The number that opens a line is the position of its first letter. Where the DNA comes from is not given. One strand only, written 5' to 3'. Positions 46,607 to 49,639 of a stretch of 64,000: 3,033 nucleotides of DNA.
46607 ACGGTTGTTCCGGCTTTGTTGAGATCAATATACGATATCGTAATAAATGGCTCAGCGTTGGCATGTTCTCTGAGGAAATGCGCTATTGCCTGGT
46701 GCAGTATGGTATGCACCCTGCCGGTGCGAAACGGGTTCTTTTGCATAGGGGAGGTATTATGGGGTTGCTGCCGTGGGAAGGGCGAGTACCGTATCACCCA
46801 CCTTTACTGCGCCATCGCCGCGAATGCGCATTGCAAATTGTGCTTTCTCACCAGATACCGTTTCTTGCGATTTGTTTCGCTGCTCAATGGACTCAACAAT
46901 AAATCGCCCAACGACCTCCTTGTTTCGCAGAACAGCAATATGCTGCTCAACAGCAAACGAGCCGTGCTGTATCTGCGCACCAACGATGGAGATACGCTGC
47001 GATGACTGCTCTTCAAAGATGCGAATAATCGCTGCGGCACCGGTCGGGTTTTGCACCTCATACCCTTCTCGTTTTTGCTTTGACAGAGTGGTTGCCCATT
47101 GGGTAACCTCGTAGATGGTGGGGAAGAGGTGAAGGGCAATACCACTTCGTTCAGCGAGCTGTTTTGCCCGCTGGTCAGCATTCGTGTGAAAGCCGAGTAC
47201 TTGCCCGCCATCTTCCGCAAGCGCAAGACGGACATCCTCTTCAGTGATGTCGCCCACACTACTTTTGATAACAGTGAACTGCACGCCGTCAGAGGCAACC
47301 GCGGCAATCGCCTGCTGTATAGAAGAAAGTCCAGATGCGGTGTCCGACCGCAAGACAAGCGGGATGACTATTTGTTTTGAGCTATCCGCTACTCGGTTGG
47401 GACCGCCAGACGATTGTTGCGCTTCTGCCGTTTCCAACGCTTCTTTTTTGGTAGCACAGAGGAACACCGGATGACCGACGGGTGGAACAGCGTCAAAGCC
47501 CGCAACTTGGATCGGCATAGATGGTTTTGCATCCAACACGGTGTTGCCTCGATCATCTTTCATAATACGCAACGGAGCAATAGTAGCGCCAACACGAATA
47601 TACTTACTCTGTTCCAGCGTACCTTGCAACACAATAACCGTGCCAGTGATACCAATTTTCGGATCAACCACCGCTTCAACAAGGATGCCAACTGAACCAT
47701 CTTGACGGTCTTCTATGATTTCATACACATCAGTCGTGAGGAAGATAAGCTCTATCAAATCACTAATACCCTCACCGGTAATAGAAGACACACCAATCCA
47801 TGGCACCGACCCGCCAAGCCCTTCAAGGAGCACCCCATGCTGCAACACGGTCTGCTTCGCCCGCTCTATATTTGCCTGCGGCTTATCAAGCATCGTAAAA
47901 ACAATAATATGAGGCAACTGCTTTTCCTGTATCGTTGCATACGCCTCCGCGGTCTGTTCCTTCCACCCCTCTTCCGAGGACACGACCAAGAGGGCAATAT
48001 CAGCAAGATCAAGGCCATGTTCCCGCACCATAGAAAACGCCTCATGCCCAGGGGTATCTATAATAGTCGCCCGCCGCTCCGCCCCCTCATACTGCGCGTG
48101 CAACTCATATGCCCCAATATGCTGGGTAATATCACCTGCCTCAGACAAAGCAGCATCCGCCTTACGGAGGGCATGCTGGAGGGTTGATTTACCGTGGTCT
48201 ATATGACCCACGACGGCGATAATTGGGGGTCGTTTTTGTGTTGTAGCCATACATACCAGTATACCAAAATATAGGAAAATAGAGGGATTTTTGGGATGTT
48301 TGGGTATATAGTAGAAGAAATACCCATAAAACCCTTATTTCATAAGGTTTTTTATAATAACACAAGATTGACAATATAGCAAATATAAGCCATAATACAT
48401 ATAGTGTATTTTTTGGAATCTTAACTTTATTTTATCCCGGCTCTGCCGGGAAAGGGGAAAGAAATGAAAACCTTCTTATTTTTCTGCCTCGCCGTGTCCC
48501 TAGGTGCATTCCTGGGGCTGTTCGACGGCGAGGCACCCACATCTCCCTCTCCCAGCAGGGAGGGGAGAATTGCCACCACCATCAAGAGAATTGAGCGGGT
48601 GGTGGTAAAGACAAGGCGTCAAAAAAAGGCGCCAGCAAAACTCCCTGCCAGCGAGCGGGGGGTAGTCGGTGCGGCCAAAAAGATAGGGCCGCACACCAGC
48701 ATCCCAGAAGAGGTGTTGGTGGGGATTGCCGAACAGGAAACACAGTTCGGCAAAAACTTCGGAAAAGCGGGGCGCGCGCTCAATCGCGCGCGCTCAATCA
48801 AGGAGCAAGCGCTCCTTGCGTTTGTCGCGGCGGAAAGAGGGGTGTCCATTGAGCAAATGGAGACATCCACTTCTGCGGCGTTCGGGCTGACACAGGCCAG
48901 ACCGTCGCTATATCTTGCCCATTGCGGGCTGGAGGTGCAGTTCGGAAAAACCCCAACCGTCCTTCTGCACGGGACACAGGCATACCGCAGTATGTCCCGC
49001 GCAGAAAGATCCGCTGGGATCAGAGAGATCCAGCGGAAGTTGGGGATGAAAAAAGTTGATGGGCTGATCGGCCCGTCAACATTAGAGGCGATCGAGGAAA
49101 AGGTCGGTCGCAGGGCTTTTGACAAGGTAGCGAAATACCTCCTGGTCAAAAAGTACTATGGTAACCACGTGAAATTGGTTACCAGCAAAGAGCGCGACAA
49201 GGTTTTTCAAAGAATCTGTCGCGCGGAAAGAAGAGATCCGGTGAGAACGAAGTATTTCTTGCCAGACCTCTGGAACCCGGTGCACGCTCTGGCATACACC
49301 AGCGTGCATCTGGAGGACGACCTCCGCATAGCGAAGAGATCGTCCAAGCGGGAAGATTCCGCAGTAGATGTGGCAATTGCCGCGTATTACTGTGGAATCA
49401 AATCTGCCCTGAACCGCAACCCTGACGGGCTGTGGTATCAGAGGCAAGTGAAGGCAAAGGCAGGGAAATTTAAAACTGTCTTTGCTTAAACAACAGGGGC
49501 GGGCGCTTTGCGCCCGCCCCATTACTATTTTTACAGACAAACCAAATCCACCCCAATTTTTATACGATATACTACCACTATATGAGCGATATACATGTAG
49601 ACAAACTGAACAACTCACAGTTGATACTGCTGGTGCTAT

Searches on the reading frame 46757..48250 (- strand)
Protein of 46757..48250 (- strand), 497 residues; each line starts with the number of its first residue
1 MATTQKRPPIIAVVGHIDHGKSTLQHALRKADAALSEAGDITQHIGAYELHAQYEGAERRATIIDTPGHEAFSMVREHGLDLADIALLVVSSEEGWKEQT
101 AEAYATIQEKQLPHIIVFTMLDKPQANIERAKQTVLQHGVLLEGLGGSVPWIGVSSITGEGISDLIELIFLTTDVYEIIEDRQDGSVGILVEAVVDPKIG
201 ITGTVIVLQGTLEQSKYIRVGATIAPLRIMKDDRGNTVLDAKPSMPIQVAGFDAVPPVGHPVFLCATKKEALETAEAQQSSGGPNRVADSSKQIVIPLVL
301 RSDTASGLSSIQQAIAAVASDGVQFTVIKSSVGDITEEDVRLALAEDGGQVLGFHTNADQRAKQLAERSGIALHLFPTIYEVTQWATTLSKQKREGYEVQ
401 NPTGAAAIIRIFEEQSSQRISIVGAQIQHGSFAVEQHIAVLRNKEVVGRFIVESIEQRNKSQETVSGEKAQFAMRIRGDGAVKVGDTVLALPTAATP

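Call 45: list_cluster_members(proteins=[P0005, P0003, window:46757-48250:-])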
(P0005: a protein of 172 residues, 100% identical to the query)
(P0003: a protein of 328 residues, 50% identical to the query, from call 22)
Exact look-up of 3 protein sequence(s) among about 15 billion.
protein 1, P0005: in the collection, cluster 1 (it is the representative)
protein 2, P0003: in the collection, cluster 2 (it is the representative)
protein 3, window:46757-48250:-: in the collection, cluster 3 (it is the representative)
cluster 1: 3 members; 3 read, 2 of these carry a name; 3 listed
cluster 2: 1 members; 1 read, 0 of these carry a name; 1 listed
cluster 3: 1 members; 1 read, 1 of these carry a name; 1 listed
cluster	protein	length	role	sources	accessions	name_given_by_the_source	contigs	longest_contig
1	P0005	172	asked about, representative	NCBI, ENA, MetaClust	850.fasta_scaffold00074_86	\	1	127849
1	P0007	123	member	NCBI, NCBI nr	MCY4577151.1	MAG: hypothetical protein OXB96_01800 [Candidatus Kaiserbacteria bacterium] | hypothetical protein [Candidatus Kaiserbacteria bacterium]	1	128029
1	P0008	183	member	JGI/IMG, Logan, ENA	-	-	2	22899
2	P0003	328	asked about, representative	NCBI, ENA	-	-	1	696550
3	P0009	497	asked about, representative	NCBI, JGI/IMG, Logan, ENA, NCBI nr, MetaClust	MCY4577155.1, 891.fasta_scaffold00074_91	MAG: GTP-binding protein [Candidatus Kaiserbacteria bacterium] | GTP-binding protein [Candidatus Kaiserbacteria bacterium] | \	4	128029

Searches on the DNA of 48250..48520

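Call 34: search_rna_families(source=window, start=48250, end=48520, threshold=evalue, max_evalue=10)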
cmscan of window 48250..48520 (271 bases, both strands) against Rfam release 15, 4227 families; matches with E-value up to 10: 6.
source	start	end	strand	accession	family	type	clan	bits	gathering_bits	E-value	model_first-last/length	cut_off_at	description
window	48268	48348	+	RF00659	mir-365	Gene; miRNA;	-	22.9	62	0.017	1-86/86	no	mir-365 microRNA precursor family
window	48327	48405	-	RF02701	PsrR1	Gene; sRNA;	-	16.6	42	0.91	1-79/79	no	Photosynthesis regulatory RNA1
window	48283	48353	+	RF00486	mir-129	Gene; miRNA;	-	15.2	48.6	2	1-75/75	no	mir-129 microRNA precursor family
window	48316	48353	+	RF02438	SpF51_sRNA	Gene; sRNA;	-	14.7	50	3.7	1-45/45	no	Streptococcus sRNA SpF51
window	48270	48347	-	RF00659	mir-365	Gene; miRNA;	-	13.5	62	5.8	1-86/86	no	mir-365 microRNA precursor family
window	48291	48336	+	RF00826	mir-55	Gene; miRNA;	-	13.1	53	6.8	1-74/74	no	mir-55 microRNA precursor family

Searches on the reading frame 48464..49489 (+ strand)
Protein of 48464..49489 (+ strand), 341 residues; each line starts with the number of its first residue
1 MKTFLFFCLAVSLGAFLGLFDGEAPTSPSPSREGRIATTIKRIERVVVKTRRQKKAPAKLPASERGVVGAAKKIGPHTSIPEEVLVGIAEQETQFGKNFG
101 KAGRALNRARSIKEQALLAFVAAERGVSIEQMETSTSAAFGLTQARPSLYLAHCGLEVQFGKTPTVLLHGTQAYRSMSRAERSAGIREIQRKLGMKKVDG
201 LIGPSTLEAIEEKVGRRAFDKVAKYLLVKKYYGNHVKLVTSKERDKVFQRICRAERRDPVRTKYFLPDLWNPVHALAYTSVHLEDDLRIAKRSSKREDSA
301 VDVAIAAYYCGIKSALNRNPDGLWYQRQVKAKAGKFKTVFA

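Call 13: find_encoding_contigs(protein=window:48464-49489:+, flank=10000, max_places=10)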
Protein window:48464-49489:+ (341 aa): 5 contigs read that carry it; 3 places shown.
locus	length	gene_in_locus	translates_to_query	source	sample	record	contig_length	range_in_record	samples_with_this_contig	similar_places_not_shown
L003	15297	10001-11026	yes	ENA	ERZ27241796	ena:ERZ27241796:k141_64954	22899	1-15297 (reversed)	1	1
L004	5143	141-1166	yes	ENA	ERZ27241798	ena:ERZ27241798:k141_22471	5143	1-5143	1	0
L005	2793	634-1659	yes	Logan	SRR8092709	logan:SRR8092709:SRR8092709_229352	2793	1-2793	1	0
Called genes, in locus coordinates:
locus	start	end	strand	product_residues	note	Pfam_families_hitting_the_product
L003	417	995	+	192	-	-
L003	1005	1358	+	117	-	PF18895:T4SS_pilin (weak)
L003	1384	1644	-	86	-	-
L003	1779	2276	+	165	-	-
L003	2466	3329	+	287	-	-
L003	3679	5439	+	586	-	-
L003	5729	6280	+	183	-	-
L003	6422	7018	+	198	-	-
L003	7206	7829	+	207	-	-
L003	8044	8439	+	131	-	-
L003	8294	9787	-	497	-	PF00009:GTP_EFTU, PF01926:MMR_HSR1, PF22042:EF-G_D2, PF11987:IF-2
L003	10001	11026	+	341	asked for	-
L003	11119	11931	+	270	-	-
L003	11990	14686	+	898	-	PF02861:Clp_N, PF23569:NBD_SMAX1 (weak), PF00004:AAA, PF17871:AAA_lid_9, PF00004:AAA, PF07724:AAA_2, PF07728:AAA_5, PF10431:ClpB_D2-small, +6 more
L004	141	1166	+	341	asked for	-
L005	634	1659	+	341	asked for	-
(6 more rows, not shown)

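Call 19: search_protein_families(library=pfam, proteins=[window:48464-49489:+], max_evalue=0.1)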
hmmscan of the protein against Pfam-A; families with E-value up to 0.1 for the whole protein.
window:48464-49489:+ (341 aa): 3 families
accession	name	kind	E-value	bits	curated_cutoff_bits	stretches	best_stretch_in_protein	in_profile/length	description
PF13406.11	SLT_2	-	0.0002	21.1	24.3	1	72-153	78-169/292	Transglycosylase SLT domain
PF09374.15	PG_binding_3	-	0.0051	17.4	24.6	1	186-215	3-33/76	Predicted Peptidoglycan domain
PF01471.23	PG_binding_1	-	0.029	15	23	1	185-210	33-57/57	Putative peptidoglycan binding domain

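Call 22: find_homologous_proteins(query=window:48464-49489:+)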
Query window:48464-49489:+ (341 aa): 4 proteins with E <= 0.001 among 4862 candidates.
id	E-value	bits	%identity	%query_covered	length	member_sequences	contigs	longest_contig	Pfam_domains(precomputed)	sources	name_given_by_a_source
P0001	6.1e-213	724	100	97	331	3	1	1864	-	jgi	-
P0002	3.7e-102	360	52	99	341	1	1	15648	-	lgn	-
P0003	5.8e-93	330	50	96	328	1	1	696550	-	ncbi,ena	-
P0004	2.3e-91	325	49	99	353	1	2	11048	-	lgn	-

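Call 24: find_encoding_contigs(protein=P0003, flank=10000, max_places=4)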
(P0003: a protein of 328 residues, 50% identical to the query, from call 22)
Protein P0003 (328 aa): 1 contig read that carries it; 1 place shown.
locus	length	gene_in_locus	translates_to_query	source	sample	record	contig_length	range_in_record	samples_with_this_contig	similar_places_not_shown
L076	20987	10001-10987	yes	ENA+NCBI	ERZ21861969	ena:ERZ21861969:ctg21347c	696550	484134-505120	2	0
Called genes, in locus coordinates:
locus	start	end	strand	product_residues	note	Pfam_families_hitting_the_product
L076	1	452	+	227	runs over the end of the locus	PF00005:ABC_tran, PF02463:SMC_N (faint), PF13304:AAA_21 (faint)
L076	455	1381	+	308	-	PF18075:FtsX_ECD, PF02687:FtsX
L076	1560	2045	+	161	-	-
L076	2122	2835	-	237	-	-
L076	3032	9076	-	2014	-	PF20579:LapA (faint), PF03160:Calx-beta, PF17390:Bac_rhamnosid_C (faint), PF03160:Calx-beta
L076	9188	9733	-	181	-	PF01863:YgjP-like, PF10263:SprT-like (weak)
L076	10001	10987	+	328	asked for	-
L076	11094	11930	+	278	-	-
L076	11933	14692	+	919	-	PF02861:Clp_N, PF23569:NBD_SMAX1 (weak), PF00004:AAA, PF17871:AAA_lid_9, PF00004:AAA, PF07724:AAA_2, PF07728:AAA_5, PF10431:ClpB_D2-small, +6 more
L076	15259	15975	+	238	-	PF00590:TP_methylase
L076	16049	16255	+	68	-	-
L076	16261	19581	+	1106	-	PF01935:DUF87, PF10412:TrwB_AAD_bind (weak), PF13401:AAA_22 (faint)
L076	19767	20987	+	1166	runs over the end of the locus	PF00133:tRNA-synt_1, PF01406:tRNA-synt_1e (faint), PF09334:tRNA-synt_1g (weak), PF00300:His_Phos_1, PF00133:tRNA-synt_1, PF09334:tRNA-synt_1g (weak), PF08264:Anticodon_1, PF19302:DUF5915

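Call 25: find_encoding_contigs(protein=P0002, flank=10000, max_places=4)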
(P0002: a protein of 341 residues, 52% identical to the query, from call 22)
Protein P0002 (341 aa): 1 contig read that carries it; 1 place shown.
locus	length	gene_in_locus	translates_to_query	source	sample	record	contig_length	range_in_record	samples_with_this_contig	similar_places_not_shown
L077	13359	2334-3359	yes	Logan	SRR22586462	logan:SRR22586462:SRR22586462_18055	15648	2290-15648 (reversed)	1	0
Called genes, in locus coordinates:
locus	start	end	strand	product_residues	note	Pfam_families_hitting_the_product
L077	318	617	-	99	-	PF02033:RBFA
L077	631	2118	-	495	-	PF00009:GTP_EFTU, PF00350:Dynamin_N (faint), PF01926:MMR_HSR1, PF22042:EF-G_D2, PF11987:IF-2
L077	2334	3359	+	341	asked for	-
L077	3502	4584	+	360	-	PF01926:MMR_HSR1, PF02421:FeoB_N (weak), PF06071:YchF-GTPase_C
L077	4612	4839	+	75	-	-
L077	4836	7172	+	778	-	-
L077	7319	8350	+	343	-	-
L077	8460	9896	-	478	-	PF01225:Mur_ligase, PF08245:Mur_ligase_M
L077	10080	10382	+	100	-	PF00166:Cpn10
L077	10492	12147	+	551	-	PF00118:Cpn60_TCP1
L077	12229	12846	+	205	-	-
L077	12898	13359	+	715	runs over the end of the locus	PF00133:tRNA-synt_1, PF09334:tRNA-synt_1g, PF08264:Anticodon_1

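Call 26: find_encoding_contigs(protein=P0004, flank=10000, max_places=4)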
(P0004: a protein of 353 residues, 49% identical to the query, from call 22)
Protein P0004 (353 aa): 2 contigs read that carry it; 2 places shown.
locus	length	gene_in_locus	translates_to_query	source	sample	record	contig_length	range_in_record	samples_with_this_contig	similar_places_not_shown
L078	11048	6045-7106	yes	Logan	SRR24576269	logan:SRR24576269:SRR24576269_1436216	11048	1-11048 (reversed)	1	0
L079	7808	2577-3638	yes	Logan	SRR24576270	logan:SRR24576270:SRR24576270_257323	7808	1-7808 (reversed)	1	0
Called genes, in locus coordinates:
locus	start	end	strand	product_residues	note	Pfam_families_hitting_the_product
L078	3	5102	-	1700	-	?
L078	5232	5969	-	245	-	PF01863:YgjP-like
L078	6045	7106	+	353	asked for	-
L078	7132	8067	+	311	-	-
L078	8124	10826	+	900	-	PF02861:Clp_N, PF23569:NBD_SMAX1 (weak), PF00004:AAA, PF17871:AAA_lid_9, PF00004:AAA, PF07724:AAA_2, PF07728:AAA_5, PF10431:ClpB_D2-small, +6 more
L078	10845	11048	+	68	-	?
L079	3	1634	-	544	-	?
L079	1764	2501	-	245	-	PF01863:YgjP-like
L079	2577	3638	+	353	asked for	-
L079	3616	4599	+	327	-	-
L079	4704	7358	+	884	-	PF02861:Clp_N, PF23569:NBD_SMAX1 (weak), PF00004:AAA, PF17871:AAA_lid_9, PF00004:AAA, PF07724:AAA_2, PF07728:AAA_5, PF10431:ClpB_D2-small, +7 more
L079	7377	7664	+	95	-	-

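Call 41: find_homologous_proteins(query=A3, max_evalue=0.00001)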
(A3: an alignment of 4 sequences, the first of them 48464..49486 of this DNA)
Query A3 (4 sequences) (341 aa, profile of the alignment): 4 proteins with E <= 0.00001 among 8000 candidates.
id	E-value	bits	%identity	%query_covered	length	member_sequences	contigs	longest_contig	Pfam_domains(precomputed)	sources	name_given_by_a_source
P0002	3.3e-185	633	52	99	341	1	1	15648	-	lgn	-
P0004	1.5e-179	614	49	99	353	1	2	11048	-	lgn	-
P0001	2.1e-165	568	100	97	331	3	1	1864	-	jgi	-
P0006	1.3e-157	542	50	99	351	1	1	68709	-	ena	-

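Call 42: find_encoding_contigs(protein=P0006, flank=10000, max_places=4)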
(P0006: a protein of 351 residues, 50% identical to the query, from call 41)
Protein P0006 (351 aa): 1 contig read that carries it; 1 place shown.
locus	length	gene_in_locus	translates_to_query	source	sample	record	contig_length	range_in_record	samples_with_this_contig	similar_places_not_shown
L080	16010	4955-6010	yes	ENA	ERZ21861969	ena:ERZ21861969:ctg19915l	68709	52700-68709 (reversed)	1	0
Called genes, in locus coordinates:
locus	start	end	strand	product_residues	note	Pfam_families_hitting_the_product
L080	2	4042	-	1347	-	?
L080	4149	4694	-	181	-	PF01863:YgjP-like, PF10263:SprT-like (weak)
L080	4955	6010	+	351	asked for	-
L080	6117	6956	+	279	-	-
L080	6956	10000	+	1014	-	PF02861:Clp_N, PF23569:NBD_SMAX1 (weak), PF00004:AAA, PF17871:AAA_lid_9, PF00004:AAA, PF07724:AAA_2, PF07728:AAA_5, PF10431:ClpB_D2-small, +6 more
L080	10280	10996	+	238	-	PF00590:TP_methylase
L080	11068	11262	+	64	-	-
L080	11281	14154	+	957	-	PF01935:DUF87, PF10412:TrwB_AAD_bind (weak), PF13401:AAA_22 (faint)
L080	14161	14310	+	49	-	-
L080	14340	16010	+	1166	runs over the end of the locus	PF00133:tRNA-synt_1, PF01406:tRNA-synt_1e (faint), PF09334:tRNA-synt_1g (weak), PF00300:His_Phos_1, PF00133:tRNA-synt_1, PF09334:tRNA-synt_1g (weak), PF08264:Anticodon_1, PF19302:DUF5915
